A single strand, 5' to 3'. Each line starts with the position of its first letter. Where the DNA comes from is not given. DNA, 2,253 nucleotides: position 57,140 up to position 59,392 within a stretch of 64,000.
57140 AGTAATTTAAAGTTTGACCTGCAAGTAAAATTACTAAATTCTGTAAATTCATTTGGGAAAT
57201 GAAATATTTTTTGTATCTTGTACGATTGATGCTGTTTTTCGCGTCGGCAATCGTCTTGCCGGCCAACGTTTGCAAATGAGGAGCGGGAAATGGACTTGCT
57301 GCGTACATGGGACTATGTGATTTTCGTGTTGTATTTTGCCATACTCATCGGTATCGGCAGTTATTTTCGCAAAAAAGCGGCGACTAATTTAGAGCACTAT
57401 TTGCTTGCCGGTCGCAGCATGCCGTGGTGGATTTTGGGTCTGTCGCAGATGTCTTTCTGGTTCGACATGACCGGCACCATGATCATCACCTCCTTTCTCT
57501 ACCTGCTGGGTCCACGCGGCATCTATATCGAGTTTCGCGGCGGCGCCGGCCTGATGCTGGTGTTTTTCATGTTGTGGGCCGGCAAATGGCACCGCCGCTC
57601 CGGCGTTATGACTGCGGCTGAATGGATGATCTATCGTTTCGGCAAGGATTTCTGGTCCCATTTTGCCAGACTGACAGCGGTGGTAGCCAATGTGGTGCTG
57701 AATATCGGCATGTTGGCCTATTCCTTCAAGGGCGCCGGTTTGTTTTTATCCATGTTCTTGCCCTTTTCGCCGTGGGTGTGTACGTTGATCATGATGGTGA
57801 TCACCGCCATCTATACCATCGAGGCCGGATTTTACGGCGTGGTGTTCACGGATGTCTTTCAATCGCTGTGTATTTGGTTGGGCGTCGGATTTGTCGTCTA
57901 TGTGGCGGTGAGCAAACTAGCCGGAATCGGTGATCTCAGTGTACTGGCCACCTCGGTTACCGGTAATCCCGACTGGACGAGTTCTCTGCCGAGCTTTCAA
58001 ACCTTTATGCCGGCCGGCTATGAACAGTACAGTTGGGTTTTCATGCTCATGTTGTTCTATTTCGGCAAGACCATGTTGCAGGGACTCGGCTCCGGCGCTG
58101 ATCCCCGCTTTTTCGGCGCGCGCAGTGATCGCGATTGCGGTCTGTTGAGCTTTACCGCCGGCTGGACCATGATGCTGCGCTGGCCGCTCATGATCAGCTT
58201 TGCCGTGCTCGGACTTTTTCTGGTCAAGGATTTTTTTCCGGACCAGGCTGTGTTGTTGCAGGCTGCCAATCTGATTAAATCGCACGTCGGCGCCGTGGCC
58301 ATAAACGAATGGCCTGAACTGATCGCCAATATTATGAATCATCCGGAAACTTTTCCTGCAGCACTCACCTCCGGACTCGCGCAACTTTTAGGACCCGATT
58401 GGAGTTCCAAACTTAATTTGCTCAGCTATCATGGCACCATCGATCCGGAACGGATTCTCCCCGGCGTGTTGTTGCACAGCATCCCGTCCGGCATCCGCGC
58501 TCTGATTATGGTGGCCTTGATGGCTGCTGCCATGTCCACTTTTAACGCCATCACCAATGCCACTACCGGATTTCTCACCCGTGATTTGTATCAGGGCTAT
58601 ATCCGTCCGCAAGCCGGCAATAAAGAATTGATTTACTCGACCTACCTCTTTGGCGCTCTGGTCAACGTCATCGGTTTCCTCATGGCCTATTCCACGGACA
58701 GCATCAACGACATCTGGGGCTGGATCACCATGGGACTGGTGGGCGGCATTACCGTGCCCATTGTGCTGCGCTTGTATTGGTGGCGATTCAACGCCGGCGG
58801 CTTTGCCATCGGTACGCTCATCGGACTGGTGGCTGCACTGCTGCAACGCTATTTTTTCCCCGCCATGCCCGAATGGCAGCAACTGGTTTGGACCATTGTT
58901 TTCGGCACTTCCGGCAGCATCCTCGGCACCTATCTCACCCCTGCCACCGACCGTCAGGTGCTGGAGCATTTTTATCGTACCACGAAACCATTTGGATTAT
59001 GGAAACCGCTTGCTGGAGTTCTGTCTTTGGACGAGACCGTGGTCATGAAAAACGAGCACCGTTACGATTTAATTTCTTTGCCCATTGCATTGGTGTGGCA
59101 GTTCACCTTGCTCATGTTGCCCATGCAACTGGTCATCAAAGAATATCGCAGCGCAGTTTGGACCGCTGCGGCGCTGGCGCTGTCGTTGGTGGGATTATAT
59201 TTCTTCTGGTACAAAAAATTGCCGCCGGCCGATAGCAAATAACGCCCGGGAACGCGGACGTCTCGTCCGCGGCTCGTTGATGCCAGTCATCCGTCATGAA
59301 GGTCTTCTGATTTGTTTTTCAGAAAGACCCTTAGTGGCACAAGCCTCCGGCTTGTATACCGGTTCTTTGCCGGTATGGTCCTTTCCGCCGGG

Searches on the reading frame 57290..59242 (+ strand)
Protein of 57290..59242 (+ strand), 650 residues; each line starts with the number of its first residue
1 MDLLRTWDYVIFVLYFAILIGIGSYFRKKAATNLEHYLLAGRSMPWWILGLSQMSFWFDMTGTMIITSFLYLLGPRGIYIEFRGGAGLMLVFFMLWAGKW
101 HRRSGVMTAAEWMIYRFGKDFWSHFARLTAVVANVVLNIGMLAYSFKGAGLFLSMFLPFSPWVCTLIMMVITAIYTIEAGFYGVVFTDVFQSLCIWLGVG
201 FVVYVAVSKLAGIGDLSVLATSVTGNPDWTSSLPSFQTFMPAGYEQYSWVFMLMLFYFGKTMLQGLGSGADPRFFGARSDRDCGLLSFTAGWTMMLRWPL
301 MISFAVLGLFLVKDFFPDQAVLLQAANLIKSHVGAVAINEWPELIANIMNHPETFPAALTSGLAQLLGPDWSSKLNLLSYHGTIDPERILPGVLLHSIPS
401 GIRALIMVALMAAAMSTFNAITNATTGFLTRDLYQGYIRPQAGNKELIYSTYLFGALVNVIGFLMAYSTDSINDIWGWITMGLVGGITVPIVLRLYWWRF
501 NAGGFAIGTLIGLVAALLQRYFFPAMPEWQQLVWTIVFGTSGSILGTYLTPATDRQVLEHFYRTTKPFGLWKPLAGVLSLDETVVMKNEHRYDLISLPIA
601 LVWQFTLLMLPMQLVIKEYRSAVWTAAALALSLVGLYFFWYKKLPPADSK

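Call 65: search_protein_families(library=ncbifam, proteins=[window:57290-59242:+], max_evalue=1e-10)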
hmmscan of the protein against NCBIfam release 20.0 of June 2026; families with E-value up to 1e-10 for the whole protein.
window:57290-59242:+ (650 aa): 4 families
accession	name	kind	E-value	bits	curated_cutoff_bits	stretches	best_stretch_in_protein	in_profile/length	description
TIGR00813.1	sss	superfamily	5.1e-33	114.7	184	1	37-512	1-411/411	sodium/solute symporter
TIGR02121.1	Na_Pro_sym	equivalog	9.6e-19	67.4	515.5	0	402-550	319-469/488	sodium/proline symporter PutP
TIGR02119.1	panF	equivalog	1.2e-13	50.9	328.05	1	386-547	303-465/471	sodium/pantothenate symporter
TIGR03648.1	Na_symport_lg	subfamily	2.5e-11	42.7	320.75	0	9-205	2-187/547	VC_2705 family sodium/solute symporter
